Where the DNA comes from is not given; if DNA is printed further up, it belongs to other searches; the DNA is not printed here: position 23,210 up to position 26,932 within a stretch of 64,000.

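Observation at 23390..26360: An unrecognised ~130-150-aa helical repeat with a Y-W-W signature, present 7-8 times in the 2,081-aa protein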

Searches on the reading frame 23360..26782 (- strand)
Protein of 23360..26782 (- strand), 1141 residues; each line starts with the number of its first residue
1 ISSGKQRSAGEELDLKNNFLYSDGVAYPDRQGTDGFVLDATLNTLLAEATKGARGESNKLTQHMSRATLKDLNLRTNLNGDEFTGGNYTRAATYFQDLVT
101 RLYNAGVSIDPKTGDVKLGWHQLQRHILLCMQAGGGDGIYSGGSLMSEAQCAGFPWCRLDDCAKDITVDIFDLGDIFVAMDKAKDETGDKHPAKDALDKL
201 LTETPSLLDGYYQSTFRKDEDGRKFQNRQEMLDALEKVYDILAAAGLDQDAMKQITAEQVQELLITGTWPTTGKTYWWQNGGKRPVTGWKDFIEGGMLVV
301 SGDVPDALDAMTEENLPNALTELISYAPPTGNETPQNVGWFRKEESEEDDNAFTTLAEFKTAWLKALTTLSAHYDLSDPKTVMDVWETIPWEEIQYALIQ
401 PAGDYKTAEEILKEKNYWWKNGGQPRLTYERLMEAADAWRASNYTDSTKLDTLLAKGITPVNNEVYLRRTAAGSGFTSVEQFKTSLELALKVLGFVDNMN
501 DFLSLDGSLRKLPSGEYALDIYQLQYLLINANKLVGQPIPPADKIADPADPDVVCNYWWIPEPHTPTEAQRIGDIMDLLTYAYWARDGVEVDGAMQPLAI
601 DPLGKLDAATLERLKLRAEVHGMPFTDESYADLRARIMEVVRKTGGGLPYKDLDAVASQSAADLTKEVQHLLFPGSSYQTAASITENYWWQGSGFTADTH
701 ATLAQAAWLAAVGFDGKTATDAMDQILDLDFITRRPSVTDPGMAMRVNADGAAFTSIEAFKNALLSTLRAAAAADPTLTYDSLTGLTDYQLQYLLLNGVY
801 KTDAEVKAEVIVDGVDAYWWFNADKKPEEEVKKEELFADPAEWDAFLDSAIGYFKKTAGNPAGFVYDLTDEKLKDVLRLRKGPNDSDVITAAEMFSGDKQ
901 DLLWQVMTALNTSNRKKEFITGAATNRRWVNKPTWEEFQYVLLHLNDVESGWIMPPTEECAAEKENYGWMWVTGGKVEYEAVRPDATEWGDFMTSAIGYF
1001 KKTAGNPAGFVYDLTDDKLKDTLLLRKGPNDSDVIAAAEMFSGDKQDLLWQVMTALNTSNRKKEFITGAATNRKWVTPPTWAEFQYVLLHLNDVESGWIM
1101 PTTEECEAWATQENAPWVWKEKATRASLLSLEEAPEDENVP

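Call 44: predict_structure(alignment_id=A2)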
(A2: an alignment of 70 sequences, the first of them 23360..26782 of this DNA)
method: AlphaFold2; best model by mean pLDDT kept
length: 1141 residues; sequences in the alignment: 70
mean_pLDDT: 82.1   pTM: 0.41
mean pLDDT of the five models: 82.1, 81.1, 79.8, 79.1, 78.8
residues with pLDDT >= 90: 526; 70-90: 402; 50-70: 112; < 50: 101
segments of 3 or more residues with pLDDT < 50: 1-21, 24-34, 160-166, 309-311, 324-341, 343-350, 420-424, 736-738, 974-976, 1124-1141
pLDDT, mean of each block of 10 residues (from residue 1): 33 42 47 59 93 93 86 85 87 94 94 90 92 89 87 65 55 91 75 85 78 83 84 94 93 91 91 75 60 77 58 54 46 45 43 67 87 87 85 80 78 58 63 93 93 73 71 79 94 96 95 92 92 93 85 74 78 89 90 81 92 87 87 94 83 84 92 90 86 77 93 90 83 59 79 87 95 94 91 94 93 85 71 75 96 82 94 94 91 95 96 94 84 96 94 93 88 59 92 97 90 95 88 88 96 96 92 92 95 92 94 68 48 38 35
secondary structure, 60 per line:
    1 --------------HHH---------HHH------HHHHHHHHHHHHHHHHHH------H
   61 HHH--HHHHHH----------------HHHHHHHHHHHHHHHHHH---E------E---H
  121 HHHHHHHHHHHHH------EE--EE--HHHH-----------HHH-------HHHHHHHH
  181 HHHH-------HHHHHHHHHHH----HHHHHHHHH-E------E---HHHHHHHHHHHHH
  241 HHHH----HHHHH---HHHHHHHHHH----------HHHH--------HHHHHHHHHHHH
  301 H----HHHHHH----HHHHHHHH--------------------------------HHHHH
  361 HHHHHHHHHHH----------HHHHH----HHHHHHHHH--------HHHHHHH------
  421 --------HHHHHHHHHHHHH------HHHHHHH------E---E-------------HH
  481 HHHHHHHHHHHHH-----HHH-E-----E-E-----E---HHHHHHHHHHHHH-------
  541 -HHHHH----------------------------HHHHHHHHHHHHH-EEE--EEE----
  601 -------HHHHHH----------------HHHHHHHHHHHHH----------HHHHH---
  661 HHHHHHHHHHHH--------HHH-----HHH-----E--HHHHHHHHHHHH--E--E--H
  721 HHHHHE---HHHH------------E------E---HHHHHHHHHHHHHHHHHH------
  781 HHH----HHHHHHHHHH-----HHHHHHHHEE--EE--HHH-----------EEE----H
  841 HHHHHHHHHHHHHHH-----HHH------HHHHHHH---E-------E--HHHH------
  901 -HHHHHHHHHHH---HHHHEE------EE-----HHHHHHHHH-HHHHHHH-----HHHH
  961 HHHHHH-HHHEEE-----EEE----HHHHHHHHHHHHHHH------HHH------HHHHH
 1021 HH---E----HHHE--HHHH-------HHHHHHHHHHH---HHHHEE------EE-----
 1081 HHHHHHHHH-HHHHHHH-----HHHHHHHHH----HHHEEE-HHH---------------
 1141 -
elements in order (helices of 4 or more, strands of 3 or more residues): H36-53 H60-63 H66-71 H88-105 H120-133 H148-151 H173-184 H192-202 H207-215 H228-244 H249-253 H257-266 H277-280 H289-301 H306-311 H316-323 H356-371 H382-386 H391-399 H408-414 H429-441 H448-454 H479-493 H521-533 H542-546 H575-587 E589-591 E594-596 H608-613 H630-642 H653-657 H661-672 H700-711 H720-725 H730-733 H757-774 H788-797 H803-810 E833-835 H840-855 H870-876 H891-894 H902-912 H916-919 H935-943 H945-951 H957-966 E971-973 E979-981 H986-1000 H1016-1022 H1037-1040 H1048-1058 H1062-1065 H1081-1089 H1091-1097 H1103-1111 E1119-1121

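Call 47: fold_search(model_id=the predicted structure, library=pdb)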
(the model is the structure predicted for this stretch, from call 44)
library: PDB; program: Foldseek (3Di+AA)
matches with E <= 10: 27; with E <= 0.001: 0
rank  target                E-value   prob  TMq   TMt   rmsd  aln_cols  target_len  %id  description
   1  6vaa_A                2.0e+00  0.02  0.08  0.08  41.3      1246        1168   11  Structure of the Fanconi Anemia ID complex bound to ICL DNA (released 2020-03-18)
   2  8df9_A                2.2e+00  0.02  0.07  0.09  33.9       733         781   11  Structure of M. kandleri topoisomerase V in complex with DNA. 38 base pair asymmetric DNA complex (released 2022-08-31)
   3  7tdz_A                2.3e+00  0.02  0.08  0.07  31.7       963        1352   11  Cryo-EM model of protomer of the cytoplasmic ring of the nuclear pore complex from Xenopus laevis (released 2022-06-22)
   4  3sae                  2.4e+00  0.02  0.06  0.08  36.2       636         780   10  Structure of a three-domain sesquiterpene synthase: a prospective target for advanced biofuels production (released 2011-12-14)
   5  9oa1_Z                2.6e+00  0.05  0.05  0.14  16.0       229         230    9  Ecoli DnaB helicase and Phage Lambda loader P with ADP-Mg in a 6:5 stoichiometry ratio. (released 2025-07-16)
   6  6sga_F2               3.0e+00  0.01  0.07  0.08  26.1       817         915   12  Body domain of the mt-SSU assemblosome from Trypanosoma brucei (released 2019-09-18)
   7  7vf2_A                3.2e+00  0.01  0.06  0.06  43.1      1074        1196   10  Human m6A-METTL associated complex (WTAP, VIRMA, ZC3H13, and HAKAI) (released 2022-09-14)
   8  9hny_F2               3.4e+00  0.02  0.07  0.08  26.5       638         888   13  Mitoribosomal small subunit in complex with Mettl15 and Mettl17 (released 2025-03-26)
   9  7qpg_R                4.2e+00  0.03  0.10  0.07  21.1       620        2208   12  Human RZZ kinetochore corona complex. (released 2022-03-16)
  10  3kds_E                4.8e+00  0.02  0.06  0.12  26.4       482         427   13  apo-FtsH crystal structure (released 2009-12-01)
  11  2qx5_A                5.5e+00  0.01  0.07  0.10  33.9       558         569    9  Structure of nucleoporin Nic96 (released 2007-09-25)
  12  6bsq                  6.2e+00  0.01  0.04  0.07  22.7       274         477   14  Enterococcus faecalis Penicillin Binding Protein 4 (PBP4) (released 2018-10-31)
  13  7cte_D                6.5e+00  0.03  0.06  0.11  14.5       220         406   10  Human Origin Recognition Complex, ORC2-5 (released 2021-01-06)
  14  2rfo_A                6.8e+00  0.01  0.06  0.10  34.5       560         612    9  Crystral Structure of the nucleoporin Nic96 (released 2008-01-29)
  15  8y8r                  7.1e+00  0.01  0.04  0.10  26.3       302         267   12  Cryo-EM structure of AQP3 Y212T in DDM micelle (released 2025-03-19)
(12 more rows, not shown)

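Call 68: fold_search(model_id=the predicted structure, library=viral)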
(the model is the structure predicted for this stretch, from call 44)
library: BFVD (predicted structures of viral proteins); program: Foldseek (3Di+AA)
matches with E <= 10: 57; with E <= 0.001: 0
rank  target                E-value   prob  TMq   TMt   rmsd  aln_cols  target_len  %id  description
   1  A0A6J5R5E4            1.0e+00  0.03  0.09  0.08  48.7      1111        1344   11  Uncharacterized protein [uncultured Caudovirales phage]
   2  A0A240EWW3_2          1.3e+00  0.02  0.05  0.06  38.9       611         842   12  Uncharacterized protein [Vibrio phage JSF7]
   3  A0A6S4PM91            2.1e+00  0.01  0.06  0.06  40.0       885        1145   13  Uncharacterized protein [uncultured phage_MedDCM-OCT-S31-C1]
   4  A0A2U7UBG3            2.4e+00  0.04  0.11  0.12  34.5       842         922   11  Ankyrin repeat domain containing protein [Pandoravirus neocaledonia]
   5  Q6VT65                2.6e+00  0.02  0.06  0.09  38.6       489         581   11  (no name in the UniProt tables at hand)
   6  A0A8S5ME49            3.1e+00  0.03  0.05  0.10  30.5       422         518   14  Tail tape measure protein [Siphoviridae sp. ctS1E53]
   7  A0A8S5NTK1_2          3.4e+00  0.01  0.05  0.05  24.7       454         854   12  Tail tape measure (Fragment) [Siphoviridae sp. ct57T16]
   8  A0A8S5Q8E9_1          3.4e+00  0.01  0.06  0.06  57.8      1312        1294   10  Minor tail protein [Siphoviridae sp. ctdVv30]
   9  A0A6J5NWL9            3.9e+00  0.01  0.05  0.05  37.2       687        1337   11  Large polyvalent protein associated domain-containing protein [uncultured Caudovirales phage]
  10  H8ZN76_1              4.0e+00  0.01  0.06  0.06  25.0       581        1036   13  Uncharacterized protein [Synechococcus phage metaG-MbCM1]
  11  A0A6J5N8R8            4.2e+00  0.02  0.06  0.10  32.5       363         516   12  Uncharacterized protein [uncultured Caudovirales phage]
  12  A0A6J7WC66            4.2e+00  0.01  0.06  0.08  38.4       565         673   13  Uncharacterized protein [uncultured Caudovirales phage]
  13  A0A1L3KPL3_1          4.2e+00  0.01  0.06  0.07  36.0       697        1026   12  RNA-dependent RNA polymerase (Fragment) [Shahe bunya-like virus 4]
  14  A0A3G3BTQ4            4.4e+00  0.02  0.07  0.14  21.1       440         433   12  Putative nucleoprotein [Genoa virus]
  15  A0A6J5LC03            4.8e+00  0.02  0.06  0.11  46.7       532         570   12  Uncharacterized protein [uncultured Caudovirales phage]
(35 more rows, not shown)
